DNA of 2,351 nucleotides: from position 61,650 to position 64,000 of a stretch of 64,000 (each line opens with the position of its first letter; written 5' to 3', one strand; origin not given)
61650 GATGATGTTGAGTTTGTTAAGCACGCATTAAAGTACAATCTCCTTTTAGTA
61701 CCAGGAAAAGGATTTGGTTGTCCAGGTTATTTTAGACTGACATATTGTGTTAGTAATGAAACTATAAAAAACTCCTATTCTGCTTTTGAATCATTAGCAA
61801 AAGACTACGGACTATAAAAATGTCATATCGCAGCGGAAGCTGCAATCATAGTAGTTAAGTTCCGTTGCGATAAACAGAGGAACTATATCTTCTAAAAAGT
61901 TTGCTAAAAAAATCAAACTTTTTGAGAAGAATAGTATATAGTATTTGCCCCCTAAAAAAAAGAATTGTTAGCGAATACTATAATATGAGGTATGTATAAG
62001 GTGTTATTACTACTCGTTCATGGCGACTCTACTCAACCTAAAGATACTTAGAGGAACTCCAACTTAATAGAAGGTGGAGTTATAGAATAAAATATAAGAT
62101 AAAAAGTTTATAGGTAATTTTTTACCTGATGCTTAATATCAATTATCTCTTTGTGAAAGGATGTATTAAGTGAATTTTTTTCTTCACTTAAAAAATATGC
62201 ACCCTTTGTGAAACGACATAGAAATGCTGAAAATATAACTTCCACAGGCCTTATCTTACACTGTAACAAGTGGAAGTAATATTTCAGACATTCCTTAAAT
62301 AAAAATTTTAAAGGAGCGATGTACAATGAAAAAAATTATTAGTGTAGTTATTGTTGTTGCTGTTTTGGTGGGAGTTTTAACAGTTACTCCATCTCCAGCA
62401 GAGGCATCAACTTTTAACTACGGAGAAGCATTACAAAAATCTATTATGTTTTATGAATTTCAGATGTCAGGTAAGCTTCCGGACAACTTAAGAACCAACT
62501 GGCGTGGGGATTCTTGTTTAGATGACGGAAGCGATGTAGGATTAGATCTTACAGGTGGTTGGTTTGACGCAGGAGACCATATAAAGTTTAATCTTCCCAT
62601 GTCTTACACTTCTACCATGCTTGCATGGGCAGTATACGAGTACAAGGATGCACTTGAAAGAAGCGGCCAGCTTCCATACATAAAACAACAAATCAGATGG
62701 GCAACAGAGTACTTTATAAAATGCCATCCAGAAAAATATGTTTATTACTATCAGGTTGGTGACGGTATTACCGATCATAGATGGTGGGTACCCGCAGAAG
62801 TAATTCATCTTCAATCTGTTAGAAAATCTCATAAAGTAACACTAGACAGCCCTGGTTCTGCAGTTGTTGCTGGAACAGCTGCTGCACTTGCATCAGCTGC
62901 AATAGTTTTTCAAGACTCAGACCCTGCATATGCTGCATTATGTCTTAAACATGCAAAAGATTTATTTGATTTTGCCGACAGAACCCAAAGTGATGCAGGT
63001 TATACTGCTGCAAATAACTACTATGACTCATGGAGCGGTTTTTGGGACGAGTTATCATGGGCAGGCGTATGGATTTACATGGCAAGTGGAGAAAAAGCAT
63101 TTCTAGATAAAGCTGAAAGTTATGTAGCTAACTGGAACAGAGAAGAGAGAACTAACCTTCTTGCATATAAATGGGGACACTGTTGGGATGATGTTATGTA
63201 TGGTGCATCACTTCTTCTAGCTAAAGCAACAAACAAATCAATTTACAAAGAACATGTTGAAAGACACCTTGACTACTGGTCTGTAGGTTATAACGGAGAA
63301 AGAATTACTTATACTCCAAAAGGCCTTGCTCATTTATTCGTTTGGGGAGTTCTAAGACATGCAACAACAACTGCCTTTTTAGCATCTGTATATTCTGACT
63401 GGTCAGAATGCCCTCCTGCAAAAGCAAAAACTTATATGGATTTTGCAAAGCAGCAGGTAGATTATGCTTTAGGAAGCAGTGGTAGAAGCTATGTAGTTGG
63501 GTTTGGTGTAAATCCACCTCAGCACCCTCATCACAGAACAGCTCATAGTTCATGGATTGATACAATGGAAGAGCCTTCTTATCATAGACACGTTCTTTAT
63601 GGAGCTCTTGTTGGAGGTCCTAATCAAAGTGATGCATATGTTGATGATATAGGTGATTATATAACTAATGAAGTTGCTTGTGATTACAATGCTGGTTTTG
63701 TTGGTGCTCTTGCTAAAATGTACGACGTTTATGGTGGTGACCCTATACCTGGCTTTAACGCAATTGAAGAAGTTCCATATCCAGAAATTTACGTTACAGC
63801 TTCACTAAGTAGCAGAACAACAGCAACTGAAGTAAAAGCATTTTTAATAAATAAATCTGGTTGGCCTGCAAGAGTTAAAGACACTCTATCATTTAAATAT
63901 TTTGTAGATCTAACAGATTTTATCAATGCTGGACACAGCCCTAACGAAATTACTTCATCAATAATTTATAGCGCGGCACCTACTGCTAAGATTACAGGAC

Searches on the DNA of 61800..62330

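Call 89: search_rna_families(source=window, start=61800, end=62330, threshold=evalue, max_evalue=1)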
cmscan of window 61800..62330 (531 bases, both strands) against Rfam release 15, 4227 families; matches with E-value up to 1: 2.
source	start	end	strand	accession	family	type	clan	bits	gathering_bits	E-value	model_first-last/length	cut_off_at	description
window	61880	61937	-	RF03332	mir-2237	Gene; miRNA;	-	20.2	70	0.21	15-75/91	no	mir-2237 microRNA precursor family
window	62169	62192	+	RF01072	TMV_UPD-PK3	Cis-reg;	-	15.7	34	0.27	1-22/31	no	Pseudoknot of upstream pseudoknot domain (UPD) of the 3'UTR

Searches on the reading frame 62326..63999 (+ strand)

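Call 23: search_protein_families(library=pfam, proteins=[window:62326-63999:+])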
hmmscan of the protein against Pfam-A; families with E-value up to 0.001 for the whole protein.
window:62326-63999:+ (558 aa): 2 families
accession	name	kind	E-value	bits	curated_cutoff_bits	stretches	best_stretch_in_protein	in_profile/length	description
PF00759.25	Glyco_hydro_9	-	3.6e-147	491.7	27.7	1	32-462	1-444/444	Glycosyl hydrolase family 9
PF00942.24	CBM_3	-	1.4e-06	29.1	22.4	1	495-557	9-64/83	Cellulose binding domain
